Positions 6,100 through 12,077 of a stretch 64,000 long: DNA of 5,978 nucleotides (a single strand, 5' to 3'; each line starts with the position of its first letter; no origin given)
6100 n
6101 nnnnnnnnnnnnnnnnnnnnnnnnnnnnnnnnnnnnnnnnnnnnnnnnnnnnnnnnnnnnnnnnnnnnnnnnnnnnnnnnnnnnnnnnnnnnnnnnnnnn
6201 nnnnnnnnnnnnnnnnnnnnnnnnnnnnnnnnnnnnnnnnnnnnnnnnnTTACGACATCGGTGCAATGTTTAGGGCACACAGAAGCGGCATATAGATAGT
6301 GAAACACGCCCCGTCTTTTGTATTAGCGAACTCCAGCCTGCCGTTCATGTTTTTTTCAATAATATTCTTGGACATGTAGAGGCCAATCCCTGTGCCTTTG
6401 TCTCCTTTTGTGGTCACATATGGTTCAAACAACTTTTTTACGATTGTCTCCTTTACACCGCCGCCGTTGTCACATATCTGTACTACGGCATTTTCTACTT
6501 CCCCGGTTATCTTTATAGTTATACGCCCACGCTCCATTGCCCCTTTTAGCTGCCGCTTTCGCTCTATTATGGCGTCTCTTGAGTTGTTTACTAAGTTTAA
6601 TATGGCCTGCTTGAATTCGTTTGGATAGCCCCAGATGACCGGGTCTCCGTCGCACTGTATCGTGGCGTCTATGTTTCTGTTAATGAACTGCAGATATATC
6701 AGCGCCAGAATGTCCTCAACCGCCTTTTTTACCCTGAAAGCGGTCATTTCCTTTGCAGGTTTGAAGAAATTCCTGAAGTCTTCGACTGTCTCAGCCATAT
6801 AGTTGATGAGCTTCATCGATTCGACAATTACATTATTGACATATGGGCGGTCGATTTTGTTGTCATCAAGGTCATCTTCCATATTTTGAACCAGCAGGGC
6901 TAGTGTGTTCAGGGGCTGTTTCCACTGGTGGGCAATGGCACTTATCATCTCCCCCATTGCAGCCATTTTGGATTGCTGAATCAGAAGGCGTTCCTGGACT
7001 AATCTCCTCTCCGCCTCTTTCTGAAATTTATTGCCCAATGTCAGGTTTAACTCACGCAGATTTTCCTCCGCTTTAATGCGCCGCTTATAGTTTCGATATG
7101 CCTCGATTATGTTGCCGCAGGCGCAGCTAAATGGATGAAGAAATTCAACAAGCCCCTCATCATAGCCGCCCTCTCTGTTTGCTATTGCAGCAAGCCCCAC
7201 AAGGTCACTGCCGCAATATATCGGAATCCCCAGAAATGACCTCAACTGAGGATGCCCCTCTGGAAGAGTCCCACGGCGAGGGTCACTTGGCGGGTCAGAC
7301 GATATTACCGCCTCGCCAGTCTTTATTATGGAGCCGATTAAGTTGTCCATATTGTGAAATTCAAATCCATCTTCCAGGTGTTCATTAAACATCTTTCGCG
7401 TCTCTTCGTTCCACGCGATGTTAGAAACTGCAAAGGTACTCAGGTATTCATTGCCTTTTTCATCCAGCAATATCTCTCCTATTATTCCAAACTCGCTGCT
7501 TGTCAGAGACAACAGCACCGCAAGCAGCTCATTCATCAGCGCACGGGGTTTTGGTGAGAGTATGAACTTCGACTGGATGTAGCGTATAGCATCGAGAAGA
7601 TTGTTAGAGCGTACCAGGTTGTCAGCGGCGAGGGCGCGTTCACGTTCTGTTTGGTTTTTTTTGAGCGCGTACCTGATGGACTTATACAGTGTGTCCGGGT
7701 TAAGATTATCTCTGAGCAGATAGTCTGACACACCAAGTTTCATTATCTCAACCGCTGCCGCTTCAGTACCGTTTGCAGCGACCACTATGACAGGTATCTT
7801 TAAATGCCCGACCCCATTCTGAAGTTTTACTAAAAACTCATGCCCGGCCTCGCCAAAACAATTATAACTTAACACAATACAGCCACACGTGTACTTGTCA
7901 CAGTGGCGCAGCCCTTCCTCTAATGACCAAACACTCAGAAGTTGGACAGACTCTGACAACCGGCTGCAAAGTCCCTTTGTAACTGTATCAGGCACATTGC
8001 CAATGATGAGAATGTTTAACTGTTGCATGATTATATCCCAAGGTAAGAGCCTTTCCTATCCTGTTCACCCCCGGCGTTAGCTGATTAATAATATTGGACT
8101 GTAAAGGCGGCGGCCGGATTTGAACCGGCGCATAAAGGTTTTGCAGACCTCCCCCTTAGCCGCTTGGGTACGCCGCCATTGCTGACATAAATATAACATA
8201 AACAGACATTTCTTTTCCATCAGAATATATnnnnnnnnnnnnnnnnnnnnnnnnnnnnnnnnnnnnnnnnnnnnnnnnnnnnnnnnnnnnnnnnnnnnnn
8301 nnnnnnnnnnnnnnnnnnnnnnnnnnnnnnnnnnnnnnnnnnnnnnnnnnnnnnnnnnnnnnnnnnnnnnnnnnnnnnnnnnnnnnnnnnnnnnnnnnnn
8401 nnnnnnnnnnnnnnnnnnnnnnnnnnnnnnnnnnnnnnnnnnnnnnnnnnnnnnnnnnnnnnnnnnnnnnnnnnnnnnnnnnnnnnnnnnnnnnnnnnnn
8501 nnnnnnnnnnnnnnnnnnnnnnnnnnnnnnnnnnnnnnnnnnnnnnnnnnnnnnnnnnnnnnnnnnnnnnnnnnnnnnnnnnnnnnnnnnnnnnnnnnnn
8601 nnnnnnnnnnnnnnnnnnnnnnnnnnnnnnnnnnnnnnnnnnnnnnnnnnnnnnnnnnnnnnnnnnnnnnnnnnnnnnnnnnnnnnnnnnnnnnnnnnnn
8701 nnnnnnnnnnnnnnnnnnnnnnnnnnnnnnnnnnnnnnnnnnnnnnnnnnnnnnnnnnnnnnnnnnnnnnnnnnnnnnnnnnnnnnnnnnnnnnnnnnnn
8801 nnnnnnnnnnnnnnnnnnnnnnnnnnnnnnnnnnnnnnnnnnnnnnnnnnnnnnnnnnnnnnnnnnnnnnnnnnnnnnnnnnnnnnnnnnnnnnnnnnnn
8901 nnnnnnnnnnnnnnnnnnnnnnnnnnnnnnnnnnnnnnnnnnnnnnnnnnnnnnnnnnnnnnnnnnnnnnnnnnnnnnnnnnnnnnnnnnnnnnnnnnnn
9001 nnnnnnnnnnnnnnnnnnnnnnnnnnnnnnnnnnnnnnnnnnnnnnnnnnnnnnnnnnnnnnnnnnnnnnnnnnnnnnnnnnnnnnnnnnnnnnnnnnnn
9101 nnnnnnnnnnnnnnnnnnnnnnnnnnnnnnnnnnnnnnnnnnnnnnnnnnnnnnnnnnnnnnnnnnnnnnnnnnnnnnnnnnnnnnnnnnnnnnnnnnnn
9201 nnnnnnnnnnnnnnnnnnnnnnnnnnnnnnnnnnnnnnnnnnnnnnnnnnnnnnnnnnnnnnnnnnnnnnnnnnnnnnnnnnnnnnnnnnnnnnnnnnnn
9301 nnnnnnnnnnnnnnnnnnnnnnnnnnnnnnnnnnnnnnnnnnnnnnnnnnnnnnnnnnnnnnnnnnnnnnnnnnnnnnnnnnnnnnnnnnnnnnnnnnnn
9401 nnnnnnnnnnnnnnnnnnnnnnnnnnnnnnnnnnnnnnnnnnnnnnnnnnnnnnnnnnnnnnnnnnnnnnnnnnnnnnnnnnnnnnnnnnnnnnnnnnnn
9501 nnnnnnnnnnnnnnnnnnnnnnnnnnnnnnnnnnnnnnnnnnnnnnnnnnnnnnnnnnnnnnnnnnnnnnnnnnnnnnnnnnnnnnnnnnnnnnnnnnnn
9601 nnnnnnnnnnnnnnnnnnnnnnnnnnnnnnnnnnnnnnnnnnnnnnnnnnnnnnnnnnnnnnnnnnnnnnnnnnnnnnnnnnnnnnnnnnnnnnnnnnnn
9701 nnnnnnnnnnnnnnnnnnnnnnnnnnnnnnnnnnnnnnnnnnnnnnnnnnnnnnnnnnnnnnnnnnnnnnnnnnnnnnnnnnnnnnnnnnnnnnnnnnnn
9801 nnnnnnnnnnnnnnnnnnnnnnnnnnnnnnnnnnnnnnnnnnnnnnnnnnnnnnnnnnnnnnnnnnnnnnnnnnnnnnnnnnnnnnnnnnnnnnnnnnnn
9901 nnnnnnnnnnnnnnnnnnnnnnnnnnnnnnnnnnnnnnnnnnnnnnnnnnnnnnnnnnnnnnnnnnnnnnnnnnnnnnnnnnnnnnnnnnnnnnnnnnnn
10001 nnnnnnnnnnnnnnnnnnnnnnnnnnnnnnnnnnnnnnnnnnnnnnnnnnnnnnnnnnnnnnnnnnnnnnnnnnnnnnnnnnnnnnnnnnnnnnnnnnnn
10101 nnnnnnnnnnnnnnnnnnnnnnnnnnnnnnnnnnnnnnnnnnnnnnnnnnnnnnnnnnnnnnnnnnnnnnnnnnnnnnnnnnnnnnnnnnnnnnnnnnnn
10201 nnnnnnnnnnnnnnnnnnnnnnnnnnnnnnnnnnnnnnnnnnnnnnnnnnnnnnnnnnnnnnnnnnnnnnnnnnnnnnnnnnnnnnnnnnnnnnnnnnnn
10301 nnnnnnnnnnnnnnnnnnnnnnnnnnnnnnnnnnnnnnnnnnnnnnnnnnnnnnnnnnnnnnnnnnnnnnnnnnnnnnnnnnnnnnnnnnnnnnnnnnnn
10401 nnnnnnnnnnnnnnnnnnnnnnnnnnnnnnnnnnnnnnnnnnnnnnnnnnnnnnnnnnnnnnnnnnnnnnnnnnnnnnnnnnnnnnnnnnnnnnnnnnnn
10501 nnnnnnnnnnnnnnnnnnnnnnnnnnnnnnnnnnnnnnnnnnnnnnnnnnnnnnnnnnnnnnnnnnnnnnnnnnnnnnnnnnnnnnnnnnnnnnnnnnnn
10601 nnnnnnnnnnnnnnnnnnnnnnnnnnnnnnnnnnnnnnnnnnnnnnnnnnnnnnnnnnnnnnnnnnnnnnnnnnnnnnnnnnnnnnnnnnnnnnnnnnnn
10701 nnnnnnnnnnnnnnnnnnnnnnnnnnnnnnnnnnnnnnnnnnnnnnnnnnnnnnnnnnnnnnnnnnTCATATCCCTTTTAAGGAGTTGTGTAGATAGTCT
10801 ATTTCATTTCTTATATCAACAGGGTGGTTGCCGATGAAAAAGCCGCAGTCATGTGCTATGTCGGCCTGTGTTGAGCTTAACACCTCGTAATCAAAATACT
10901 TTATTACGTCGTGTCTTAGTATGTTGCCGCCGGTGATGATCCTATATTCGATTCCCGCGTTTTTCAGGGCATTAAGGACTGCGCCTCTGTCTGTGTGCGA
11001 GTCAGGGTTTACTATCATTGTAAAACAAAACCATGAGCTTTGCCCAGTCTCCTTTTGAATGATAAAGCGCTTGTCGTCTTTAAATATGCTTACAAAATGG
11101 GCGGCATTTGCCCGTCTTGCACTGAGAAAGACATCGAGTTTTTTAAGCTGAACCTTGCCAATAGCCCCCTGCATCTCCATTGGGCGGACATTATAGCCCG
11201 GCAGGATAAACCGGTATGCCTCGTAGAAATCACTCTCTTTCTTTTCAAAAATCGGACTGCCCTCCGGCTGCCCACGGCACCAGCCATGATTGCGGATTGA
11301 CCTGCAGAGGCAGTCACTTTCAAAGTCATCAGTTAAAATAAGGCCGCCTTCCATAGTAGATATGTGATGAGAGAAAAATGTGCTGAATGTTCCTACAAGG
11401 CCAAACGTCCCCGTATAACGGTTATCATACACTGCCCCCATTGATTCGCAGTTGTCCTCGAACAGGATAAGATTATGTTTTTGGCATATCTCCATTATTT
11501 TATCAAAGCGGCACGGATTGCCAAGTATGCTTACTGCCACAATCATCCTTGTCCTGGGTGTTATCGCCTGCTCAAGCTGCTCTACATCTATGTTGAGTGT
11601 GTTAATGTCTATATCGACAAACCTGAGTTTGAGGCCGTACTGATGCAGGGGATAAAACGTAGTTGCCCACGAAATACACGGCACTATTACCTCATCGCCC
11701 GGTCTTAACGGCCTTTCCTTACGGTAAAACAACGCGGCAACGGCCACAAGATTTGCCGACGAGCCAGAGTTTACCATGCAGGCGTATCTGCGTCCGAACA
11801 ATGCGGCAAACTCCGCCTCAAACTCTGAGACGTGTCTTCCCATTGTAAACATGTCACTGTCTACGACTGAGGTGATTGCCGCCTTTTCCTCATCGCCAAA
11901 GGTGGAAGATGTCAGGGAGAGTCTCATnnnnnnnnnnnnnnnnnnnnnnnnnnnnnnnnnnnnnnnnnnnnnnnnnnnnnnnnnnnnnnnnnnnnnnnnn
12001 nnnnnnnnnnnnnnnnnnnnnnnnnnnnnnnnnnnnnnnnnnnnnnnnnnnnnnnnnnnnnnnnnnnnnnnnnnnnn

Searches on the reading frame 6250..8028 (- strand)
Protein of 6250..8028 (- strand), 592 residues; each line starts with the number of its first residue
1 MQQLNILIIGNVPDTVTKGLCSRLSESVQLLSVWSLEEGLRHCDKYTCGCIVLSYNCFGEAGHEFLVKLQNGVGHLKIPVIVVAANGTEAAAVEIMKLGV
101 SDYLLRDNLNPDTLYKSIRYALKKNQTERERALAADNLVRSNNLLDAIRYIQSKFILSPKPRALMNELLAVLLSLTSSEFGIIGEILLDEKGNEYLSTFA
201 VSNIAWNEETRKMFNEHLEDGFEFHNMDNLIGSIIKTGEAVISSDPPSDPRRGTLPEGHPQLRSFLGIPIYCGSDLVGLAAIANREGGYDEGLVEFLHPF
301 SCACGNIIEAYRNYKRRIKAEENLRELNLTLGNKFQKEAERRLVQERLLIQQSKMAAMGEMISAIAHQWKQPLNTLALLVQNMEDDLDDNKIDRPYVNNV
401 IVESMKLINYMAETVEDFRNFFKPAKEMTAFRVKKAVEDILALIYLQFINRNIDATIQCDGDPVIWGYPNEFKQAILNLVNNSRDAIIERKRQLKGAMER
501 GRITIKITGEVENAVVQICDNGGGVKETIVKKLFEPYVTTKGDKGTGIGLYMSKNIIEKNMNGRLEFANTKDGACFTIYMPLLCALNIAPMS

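Call 47: search_protein_families(library=pfam, proteins=[window:6250-8028:-], max_evalue=0.00001)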
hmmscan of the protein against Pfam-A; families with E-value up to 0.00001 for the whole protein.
window:6250-8028:- (592 aa): 4 families
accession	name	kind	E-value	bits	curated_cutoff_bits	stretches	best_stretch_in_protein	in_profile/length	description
PF02518.31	HATPase_c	-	4.1e-18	66.3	26.4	1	469-582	3-109/111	Histidine kinase-, DNA gyrase B-, and HSP90-like ATPase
PF13185.12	GAF_2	-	4.5e-16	59.7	28.6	1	162-309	5-136/136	GAF domain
PF01590.32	GAF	-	6.1e-07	30.5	22.4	1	164-298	5-123/133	GAF domain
PF00072.30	Response_reg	-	5.6e-06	26.9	30.2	0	29-118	24-110/111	Response regulator receiver domain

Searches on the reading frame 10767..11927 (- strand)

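Call 47: search_protein_families(library=pfam, proteins=[window:10767-11927:-], max_evalue=0.00001)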
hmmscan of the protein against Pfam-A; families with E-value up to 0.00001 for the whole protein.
window:10767-11927:- (386 aa): 3 families
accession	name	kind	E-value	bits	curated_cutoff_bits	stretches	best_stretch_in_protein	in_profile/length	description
PF01041.23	DegT_DnrJ_EryC1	-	1.5e-75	255.2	19.8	1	11-332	4-307/360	DegT/DnrJ/EryC1/StrS aminotransferase family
PF00155.27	Aminotran_1_2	-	1.4e-07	31.5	19.7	1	33-158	44-185/361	Aminotransferase class I and II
PF01053.26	Cys_Met_Meta_PP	-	4e-06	26.1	27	1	33-164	54-179/381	Cys/Met metabolism PLP-dependent enzyme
